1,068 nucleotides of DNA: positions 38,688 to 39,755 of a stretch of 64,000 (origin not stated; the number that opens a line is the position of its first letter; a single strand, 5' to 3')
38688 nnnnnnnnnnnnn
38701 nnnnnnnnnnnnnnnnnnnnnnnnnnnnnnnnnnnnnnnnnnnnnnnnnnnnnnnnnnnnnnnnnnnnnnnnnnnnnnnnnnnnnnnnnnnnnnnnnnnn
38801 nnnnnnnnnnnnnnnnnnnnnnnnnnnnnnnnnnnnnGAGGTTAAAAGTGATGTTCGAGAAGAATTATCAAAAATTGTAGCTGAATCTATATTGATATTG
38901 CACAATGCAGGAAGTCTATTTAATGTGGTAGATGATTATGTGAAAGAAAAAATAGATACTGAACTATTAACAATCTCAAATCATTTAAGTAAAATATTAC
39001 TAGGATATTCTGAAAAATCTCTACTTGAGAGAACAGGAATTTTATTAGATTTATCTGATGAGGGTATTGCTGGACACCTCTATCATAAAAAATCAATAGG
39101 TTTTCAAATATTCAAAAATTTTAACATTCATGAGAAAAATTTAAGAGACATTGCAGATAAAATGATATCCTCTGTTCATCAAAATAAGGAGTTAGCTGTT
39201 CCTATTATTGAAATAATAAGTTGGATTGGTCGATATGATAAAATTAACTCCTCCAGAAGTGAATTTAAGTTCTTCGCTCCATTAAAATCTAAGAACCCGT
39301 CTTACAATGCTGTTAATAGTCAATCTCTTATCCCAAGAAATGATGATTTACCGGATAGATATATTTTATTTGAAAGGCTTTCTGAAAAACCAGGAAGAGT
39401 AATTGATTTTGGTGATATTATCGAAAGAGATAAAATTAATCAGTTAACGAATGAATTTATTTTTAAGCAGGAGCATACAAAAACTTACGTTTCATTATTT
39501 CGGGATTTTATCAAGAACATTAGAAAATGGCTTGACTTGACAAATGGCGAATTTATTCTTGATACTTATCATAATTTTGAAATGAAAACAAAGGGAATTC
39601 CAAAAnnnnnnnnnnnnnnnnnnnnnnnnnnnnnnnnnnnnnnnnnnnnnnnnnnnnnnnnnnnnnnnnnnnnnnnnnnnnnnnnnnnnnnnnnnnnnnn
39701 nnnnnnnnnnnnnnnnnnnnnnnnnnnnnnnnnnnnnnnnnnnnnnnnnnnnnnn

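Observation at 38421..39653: Low-GC orphan gene with a TIR-like N-terminal domain embedded in a repeat-rich gap: candidate stand-alone defence or NADase effector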

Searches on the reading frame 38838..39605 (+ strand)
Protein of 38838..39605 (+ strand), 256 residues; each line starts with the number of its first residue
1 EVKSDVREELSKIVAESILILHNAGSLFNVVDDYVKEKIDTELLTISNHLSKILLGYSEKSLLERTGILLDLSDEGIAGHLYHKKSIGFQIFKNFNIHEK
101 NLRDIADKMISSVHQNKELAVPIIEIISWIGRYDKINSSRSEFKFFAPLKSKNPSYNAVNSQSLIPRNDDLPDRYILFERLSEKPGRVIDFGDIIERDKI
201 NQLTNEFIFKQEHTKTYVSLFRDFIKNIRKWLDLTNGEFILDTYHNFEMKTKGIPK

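Call 31: predict_structure(alignment_id=A2)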
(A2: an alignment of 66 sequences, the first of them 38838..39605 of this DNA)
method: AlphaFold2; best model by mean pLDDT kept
length: 256 residues; sequences in the alignment: 66
mean_pLDDT: 89.6   pTM: 0.83
mean pLDDT of the five models: 89.6, 88.3, 87.9, 87.6, 87.3
residues with pLDDT >= 90: 172; 70-90: 64; 50-70: 18; < 50: 2
segments of 3 or more residues with pLDDT < 50: none
pLDDT, mean of each block of 10 residues (from residue 1): 74 80 63 91 97 94 95 98 96 97 93 79 97 95 95 95 84 93 84 96 98 97 98 92 79 57
secondary structure, 60 per line:
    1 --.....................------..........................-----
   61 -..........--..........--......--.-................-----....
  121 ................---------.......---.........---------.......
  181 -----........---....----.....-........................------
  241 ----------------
elements in order: H3-23 H30-55 H62-71 H74-83 H88-91 H96-111 H117-136 E146-152 E156-160 H161-164 E174-180 E186-193 H197-200 E205-209 H211-234

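Call 55: search_protein_representatives(alignment_id=A4)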
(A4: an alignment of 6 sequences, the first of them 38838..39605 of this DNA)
Query: 6 sequences, 256 profile positions. Proteins with E-value up to 0.001 (for the whole library): 303; up to 1e-10: 225; up to 1e-30: 50. The best 150 are listed.
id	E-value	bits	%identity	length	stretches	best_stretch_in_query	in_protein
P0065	8.0e-93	327.1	-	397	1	3-252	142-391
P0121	1.5e-88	313.1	-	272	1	6-251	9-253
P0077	2.0e-77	276.6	-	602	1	1-252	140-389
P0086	1.3e-73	264.1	-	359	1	3-253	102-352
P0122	2.8e-70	253.2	-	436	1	31-251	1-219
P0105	4.4e-69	249.3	-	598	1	2-252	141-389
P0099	8.0e-67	241.9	-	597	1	1-253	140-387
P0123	4.6e-66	239.4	-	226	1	27-245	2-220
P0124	8.6e-56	205.8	-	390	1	3-249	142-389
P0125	1.2e-51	192.2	-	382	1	3-250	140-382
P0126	4.3e-43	164.1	-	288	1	22-243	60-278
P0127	1.1e-42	162.8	-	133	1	127-251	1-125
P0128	1.2e-42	162.7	-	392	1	6-244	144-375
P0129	1.3e-42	162.5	-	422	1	6-253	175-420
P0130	1.9e-42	162.0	-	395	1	2-251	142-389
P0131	2.0e-42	162.0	-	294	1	18-245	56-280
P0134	8.5e-41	156.6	-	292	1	25-245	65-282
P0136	2.4e-38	148.6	-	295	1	27-242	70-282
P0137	3.6e-38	148.0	-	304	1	22-250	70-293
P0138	1.8e-37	145.7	-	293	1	18-249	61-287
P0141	1.4e-36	142.8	-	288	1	29-248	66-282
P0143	1.8e-36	142.4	-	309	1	26-242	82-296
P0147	4.1e-35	138.0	-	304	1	21-249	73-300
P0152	4.5e-34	134.6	-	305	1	24-254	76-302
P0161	1.1e-32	130.0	-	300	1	26-245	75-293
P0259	3.8e-20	88.9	-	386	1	30-245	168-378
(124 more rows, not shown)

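Call 58: find_encoding_contigs(protein=P0126, flank=8000, max_places=4)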
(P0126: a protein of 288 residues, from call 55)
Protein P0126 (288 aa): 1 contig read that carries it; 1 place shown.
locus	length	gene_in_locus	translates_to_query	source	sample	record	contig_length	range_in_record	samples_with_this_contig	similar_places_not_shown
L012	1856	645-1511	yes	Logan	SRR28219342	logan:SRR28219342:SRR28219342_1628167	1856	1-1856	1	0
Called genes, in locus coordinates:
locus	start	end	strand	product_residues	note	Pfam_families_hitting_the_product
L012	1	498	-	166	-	?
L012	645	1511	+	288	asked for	-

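Call 59: find_encoding_contigs(protein=P0137, flank=8000, max_places=4)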
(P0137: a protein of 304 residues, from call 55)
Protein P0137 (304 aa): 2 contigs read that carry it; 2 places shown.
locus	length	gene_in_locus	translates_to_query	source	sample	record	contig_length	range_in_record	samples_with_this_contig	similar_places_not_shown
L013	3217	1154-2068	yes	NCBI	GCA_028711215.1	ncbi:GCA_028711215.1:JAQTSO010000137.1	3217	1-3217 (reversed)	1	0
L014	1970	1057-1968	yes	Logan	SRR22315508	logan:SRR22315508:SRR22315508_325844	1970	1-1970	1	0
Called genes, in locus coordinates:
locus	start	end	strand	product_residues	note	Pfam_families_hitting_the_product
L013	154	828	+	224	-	PF00535:Glycos_transf_2, PF10111:Glyco_tranf_2_2, PF13641:Glyco_tranf_2_3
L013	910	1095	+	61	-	-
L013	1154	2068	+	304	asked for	-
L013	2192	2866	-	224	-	PF02578:Cu-oxidase_4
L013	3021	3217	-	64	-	?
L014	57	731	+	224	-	PF00535:Glycos_transf_2, PF10111:Glyco_tranf_2_2, PF13641:Glyco_tranf_2_3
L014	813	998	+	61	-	-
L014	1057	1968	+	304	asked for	?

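Call 74: search_protein_families(library=pfam, proteins=[P0126], max_evalue=0.01)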
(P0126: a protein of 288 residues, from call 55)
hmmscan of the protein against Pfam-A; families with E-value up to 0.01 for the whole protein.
P0126 (288 aa): 0 families

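Call 75: list_cluster_members(proteins=[P0126, P0131, P0134, P0136, P0138, P0141, P0143, P0147, P0152, P0161])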
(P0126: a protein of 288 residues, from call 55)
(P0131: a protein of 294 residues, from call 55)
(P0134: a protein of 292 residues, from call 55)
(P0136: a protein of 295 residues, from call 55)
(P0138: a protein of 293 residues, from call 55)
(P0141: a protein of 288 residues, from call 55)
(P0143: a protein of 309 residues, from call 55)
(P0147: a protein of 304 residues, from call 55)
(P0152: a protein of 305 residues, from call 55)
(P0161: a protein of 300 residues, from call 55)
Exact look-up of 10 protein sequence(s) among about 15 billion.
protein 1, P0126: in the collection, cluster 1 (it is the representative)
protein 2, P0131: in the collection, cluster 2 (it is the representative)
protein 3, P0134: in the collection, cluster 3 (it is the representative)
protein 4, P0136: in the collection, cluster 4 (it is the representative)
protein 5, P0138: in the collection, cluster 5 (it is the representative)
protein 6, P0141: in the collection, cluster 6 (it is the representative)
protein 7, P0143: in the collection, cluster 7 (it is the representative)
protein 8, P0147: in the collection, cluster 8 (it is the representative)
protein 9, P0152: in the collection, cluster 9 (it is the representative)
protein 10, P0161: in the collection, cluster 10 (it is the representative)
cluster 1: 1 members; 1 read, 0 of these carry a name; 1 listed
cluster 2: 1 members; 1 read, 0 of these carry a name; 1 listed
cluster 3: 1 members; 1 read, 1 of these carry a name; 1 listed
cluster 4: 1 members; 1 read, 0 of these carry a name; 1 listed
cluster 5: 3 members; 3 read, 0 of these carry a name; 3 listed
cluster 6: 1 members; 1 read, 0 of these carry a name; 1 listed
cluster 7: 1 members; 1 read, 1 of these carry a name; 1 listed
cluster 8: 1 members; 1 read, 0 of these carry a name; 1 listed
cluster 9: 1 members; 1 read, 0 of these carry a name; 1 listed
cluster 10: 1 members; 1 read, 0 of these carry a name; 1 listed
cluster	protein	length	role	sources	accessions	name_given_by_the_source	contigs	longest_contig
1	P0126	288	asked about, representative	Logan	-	-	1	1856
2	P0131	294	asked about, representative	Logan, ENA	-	-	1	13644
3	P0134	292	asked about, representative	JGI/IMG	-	hypothetical protein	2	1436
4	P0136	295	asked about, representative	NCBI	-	-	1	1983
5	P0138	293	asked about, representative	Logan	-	-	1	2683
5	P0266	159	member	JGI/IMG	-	-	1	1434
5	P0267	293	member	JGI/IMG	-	-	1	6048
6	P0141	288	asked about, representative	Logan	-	-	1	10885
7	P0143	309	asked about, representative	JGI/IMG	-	hypothetical protein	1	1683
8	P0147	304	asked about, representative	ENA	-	-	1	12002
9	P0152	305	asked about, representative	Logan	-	-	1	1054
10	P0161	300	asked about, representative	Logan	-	-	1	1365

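Call 77: find_encoding_contigs(protein=P0131, flank=8000, max_places=2)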
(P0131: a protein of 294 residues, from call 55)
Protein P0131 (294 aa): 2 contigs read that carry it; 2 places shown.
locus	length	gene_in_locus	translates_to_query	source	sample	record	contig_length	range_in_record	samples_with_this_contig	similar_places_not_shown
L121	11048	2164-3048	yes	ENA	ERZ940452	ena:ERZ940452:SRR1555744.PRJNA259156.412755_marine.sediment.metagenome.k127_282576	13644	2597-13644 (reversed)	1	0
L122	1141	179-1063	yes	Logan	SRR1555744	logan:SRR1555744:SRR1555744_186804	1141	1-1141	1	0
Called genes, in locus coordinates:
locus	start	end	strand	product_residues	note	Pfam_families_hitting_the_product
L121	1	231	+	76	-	?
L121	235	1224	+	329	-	PF00814:TsaD, PF22521:HypF_C_2 (weak)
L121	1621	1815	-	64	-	-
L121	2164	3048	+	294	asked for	-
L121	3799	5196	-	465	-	PF00890:FAD_binding_2 (faint), PF01134:GIDA (faint), PF01266:DAO (faint), PF03486:HI0933_like (faint), PF07992:Pyr_redox_2 (faint), PF21688:FAD-depend_C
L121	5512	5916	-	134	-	PF01894:YjbQ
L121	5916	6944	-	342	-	PF02606:LpxK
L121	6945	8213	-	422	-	PF04413:Glycos_transf_N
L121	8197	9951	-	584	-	PF00664:ABC_membrane, PF00005:ABC_tran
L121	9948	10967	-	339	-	PF02684:LpxB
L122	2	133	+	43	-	?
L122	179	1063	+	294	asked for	-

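Call 78: find_encoding_contigs(protein=P0141, flank=8000, max_places=2)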
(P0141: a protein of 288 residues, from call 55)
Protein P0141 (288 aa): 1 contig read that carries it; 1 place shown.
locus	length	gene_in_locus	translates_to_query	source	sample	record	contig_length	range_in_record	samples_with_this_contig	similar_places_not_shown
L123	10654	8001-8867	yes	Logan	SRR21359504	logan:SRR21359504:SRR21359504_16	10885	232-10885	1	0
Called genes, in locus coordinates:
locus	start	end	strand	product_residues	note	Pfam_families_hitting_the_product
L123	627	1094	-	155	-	-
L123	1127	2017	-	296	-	-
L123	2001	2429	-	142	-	-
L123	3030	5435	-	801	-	PF06048:DUF927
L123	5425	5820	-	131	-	PF01807:Zn_ribbon_DnaG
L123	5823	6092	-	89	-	PF12728:HTH_17 (weak)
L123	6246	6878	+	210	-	-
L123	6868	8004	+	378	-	PF02899:Phage_int_SAM_1 (weak), PF13495:Phage_int_SAM_4 (weak), PF24624:Int_N (weak), PF00589:Phage_integrase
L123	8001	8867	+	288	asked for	-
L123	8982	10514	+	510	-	PF04326:SLFN_AlbA_2, PF13749:HATPase_c_4, PF21247:Fic-like_C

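Call 79: find_encoding_contigs(protein=P0147, flank=8000, max_places=2)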
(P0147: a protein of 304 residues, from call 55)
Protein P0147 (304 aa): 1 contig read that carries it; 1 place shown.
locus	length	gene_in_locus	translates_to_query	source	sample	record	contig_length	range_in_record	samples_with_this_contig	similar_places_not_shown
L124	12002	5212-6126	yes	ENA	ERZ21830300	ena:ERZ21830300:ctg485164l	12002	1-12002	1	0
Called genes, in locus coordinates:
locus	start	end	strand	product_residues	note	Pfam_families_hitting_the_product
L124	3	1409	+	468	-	?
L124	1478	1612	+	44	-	-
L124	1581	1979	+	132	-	-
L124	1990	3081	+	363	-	PF00044:Gp_dh_N, PF02800:Gp_dh_C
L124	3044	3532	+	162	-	PF02502:LacAB_rpiB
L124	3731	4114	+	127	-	-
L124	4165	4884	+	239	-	PF12686:DUF3800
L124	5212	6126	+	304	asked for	-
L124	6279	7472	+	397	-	PF02086:MethyltransfD12, PF03602:Cons_hypoth95 (faint)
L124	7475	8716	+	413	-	PF09491:RE_AlwI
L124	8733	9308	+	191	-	PF09491:RE_AlwI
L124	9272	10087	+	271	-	PF01555:N6_N4_Mtase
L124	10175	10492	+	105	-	-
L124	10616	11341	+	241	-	PF00834:Ribul_P_3_epim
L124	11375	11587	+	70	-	-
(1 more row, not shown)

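Call 91: search_protein_families(library=phrogs, proteins=[P0126], max_evalue=0.01)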
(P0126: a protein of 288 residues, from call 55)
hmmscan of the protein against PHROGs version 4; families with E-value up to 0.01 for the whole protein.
P0126 (288 aa): 0 families

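Call 103: find_homologous_proteins(query=P0259, max_evalue=0.001)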
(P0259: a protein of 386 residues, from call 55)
Query P0259 (386 aa): 19 proteins with E <= 0.001 among 6188 candidates.
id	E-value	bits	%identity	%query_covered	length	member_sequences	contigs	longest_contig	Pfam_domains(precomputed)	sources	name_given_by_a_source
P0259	8.6e-258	873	100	100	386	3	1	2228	PF13156.13,PF04471.19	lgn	-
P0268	6.6e-209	712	81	100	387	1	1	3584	PF13156.13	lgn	-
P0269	1.9e-41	161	41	62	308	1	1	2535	PF19960.7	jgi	jgi:hypothetical protein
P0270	2.8e-38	150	51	41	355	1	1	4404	PF13156.13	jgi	jgi:hypothetical protein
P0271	1.2e-36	145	43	51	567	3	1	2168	PF01582.26,PF03781.23,PF13676.12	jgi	jgi:formylglycine-generating enzyme required for sulfatase activity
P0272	1.1e-35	142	50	41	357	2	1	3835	PF13156.13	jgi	jgi:hypothetical protein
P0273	4.6e-32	130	47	40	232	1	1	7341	-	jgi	jgi:hypothetical protein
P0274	8.4e-23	99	44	37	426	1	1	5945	PF18145.7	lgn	-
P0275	2.7e-19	88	41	36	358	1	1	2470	-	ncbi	-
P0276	2.6e-18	84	41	33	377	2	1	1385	PF13156.13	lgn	-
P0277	7.6e-18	83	38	36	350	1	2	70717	-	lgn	-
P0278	2.6e-17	81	38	36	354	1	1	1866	-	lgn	-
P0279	3.6e-17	81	37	43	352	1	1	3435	-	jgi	jgi:hypothetical protein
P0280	3.7e-16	77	43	33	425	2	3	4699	PF18145.7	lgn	-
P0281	4.6e-16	77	37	36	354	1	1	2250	-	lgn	-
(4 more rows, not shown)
